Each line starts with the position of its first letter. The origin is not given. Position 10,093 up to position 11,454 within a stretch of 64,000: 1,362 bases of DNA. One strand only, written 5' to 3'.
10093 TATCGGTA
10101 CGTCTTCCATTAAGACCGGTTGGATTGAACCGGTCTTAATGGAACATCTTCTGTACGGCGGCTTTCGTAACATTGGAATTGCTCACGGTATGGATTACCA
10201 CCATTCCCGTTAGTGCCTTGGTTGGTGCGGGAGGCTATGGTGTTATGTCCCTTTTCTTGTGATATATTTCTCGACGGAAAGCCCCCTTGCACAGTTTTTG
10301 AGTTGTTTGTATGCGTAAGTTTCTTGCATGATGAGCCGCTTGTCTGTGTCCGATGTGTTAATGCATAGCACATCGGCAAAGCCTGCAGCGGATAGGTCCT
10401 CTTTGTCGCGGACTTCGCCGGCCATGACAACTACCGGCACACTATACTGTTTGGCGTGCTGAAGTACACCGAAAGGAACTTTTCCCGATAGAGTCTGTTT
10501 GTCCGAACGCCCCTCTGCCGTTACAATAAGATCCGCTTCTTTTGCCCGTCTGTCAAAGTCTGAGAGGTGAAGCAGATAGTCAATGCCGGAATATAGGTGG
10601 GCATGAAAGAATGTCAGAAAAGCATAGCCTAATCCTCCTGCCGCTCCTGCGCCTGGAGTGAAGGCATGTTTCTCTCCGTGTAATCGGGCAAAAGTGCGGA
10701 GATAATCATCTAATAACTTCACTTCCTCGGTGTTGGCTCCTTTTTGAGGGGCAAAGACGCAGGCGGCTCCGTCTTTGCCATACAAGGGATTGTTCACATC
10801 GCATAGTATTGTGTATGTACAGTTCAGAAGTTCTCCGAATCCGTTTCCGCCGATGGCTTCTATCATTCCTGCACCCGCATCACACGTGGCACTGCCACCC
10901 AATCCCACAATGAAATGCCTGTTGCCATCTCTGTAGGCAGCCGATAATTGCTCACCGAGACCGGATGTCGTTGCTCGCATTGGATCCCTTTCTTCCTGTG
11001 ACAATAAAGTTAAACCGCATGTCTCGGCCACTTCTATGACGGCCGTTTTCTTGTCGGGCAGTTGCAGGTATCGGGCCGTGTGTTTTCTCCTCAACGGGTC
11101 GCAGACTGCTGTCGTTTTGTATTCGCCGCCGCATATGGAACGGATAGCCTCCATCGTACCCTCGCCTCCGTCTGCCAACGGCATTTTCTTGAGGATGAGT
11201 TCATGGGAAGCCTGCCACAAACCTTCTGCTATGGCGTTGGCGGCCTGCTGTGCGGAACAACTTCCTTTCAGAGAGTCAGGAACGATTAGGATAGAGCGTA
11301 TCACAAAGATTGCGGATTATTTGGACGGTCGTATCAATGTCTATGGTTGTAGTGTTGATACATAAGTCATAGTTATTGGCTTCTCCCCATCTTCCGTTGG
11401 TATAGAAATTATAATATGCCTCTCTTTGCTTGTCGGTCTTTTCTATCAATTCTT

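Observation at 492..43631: Dispersed family of arrays built from degenerate 11-bp tandem units, one in each of the six largest intergenic gaps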

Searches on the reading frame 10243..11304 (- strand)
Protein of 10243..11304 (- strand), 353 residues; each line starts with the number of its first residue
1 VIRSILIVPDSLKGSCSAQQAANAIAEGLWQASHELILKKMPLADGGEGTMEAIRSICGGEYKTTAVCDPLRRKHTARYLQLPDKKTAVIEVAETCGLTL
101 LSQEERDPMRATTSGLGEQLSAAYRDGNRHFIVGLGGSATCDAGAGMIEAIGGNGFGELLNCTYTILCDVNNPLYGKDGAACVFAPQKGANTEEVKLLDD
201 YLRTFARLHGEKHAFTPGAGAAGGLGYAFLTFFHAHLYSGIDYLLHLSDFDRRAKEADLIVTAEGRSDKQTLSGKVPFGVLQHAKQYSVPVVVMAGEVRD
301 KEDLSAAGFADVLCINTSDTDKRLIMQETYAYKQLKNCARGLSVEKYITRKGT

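Call 25: search_protein_families(library=pfam, proteins=[window:10243-11304:-])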
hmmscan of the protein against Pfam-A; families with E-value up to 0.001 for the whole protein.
window:10243-11304:- (353 aa): 1 family
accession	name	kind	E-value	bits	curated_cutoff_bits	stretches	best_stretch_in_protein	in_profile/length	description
PF02595.20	Gly_kinase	-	6.6e-109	364.7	23.3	2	159-330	181-357/372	Glycerate kinase family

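Call 39: find_homologous_proteins(query=window:10243-11304:-, max_evalue=1e-40)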
Query window:10243-11304:- (353 aa): 7671 proteins with E <= 1e-40 among 8000 candidates; the best 120 are listed.
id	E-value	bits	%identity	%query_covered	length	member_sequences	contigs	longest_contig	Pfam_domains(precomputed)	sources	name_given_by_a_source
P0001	1.7e-235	799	100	100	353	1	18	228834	PF02595.21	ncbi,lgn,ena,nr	ncbi:MAG TPA: glycerate kinase [Bacteroidales bacterium]|nr:glycerate kinase [Bacteroidales bacteriu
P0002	4.6e-200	682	87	100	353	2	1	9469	PF02595.21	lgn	-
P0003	2.0e-181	621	79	99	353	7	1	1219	PF02595.21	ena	-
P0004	1.1e-132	461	61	97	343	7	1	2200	PF02595.21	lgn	-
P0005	2.0e-105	371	53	95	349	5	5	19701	PF02595.21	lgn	-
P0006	2.3e-101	358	51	95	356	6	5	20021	PF02595.21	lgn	-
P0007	3.6e-97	344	52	95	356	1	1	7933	PF02595.21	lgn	-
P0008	4.7e-91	324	49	97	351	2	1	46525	PF02595.21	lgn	-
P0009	6.2e-82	294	46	97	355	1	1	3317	PF02595.21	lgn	-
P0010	1.2e-81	293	46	96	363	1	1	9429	PF02595.21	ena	-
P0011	2.1e-81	292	45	97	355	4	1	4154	PF02595.21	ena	-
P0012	3.8e-80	288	45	96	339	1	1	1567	PF02595.21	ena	-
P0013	5.1e-80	287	45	88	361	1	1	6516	PF02595.21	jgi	-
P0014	7.3e-80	287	43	95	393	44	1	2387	PF02595.21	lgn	-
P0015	9.3e-80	287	46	96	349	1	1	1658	PF02595.21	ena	-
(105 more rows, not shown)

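Call 40: find_encoding_contigs(protein=P0002, flank=10000, max_places=3)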
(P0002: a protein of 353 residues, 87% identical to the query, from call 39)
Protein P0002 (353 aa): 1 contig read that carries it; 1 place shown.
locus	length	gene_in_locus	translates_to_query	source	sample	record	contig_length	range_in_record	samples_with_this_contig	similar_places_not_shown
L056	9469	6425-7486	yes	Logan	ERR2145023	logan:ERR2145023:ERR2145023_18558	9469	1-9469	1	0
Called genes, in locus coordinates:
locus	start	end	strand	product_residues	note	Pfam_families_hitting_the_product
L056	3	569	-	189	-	?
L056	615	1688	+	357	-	-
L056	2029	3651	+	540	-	PF00932:LTD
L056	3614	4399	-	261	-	PF03099:BPL_LplA_LipB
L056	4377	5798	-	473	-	PF00905:Transpeptidase (faint), PF02113:Peptidase_S13, PF13354:Beta-lactamase2 (faint)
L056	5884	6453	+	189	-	PF13189:Cytidylate_kin2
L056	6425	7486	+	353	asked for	PF02595:Gly_kinase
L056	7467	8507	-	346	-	PF01384:PHO4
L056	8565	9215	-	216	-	PF01865:PhoU_div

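Call 41: find_encoding_contigs(protein=P0005, flank=10000, max_places=3)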
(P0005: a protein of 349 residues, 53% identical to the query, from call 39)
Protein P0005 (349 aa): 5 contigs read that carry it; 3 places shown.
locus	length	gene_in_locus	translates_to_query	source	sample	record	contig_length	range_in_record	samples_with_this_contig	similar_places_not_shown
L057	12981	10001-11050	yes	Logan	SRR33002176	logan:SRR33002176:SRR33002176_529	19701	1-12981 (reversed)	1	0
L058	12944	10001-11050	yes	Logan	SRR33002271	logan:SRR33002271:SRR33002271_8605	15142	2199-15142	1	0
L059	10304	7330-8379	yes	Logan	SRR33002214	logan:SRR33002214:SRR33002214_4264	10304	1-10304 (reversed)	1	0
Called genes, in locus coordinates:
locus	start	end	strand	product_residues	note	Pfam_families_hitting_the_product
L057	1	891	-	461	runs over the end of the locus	PF07719:TPR_2 (faint), PF13174:TPR_6 (faint), PF13428:TPR_14 (faint), PF13432:TPR_16, PF14559:TPR_19 (weak), PF07676:PD40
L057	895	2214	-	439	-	PF01547:SBP_bac_1 (weak), PF13416:SBP_bac_8, PF13343:SBP_bac_6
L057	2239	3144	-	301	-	PF00528:BPD_transp_1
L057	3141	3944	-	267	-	PF00528:BPD_transp_1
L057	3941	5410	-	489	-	PF00005:ABC_tran, PF09818:ABC_ATPase (faint), PF13304:AAA_21 (faint), PF08402:TOBE_2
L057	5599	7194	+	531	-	PF13585:CHU_C (faint), PF00932:LTD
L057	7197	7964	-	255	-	PF03099:BPL_LplA_LipB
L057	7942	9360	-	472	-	PF02113:Peptidase_S13, PF13354:Beta-lactamase2 (faint)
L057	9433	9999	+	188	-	PF13189:Cytidylate_kin2, PF01202:SKI (faint)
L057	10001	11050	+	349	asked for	PF02595:Gly_kinase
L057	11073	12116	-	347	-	PF01384:PHO4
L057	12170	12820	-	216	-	PF01865:PhoU_div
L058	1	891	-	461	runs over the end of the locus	PF07719:TPR_2 (faint), PF13174:TPR_6 (faint), PF13428:TPR_14 (faint), PF13432:TPR_16, PF14559:TPR_19 (weak), PF07676:PD40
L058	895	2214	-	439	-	PF01547:SBP_bac_1 (weak), PF13416:SBP_bac_8, PF13343:SBP_bac_6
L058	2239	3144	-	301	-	PF00528:BPD_transp_1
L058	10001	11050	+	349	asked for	PF02595:Gly_kinase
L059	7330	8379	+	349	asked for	PF02595:Gly_kinase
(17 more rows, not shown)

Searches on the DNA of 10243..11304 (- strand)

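Call 44: search_rna_families(sources=[L054, L030, L032, L056], threshold=evalue, max_evalue=5)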
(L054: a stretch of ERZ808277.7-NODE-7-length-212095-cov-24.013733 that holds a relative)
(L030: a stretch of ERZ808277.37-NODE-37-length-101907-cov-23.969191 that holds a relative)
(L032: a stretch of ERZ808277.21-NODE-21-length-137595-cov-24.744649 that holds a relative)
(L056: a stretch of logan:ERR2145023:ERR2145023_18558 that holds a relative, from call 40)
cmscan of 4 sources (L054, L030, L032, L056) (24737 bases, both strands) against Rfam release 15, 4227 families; matches with E-value up to 5: 3.
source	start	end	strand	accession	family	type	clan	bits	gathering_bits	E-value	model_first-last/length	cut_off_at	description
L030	3022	3073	-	RF04351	Plastid-psbl-rps4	Cis-reg;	-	60.1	68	7.6e-11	1-53/53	no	Plastid-psbl-rps4 3UTR RNA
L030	2987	3073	+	RF00005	tRNA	Gene; tRNA;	CL00001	58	29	2.4e-10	1-71/71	no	tRNA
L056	3660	3714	-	RF02974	Fibro-purF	Cis-reg;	-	21.8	60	0.4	1-75/75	no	Fibro-purF RNA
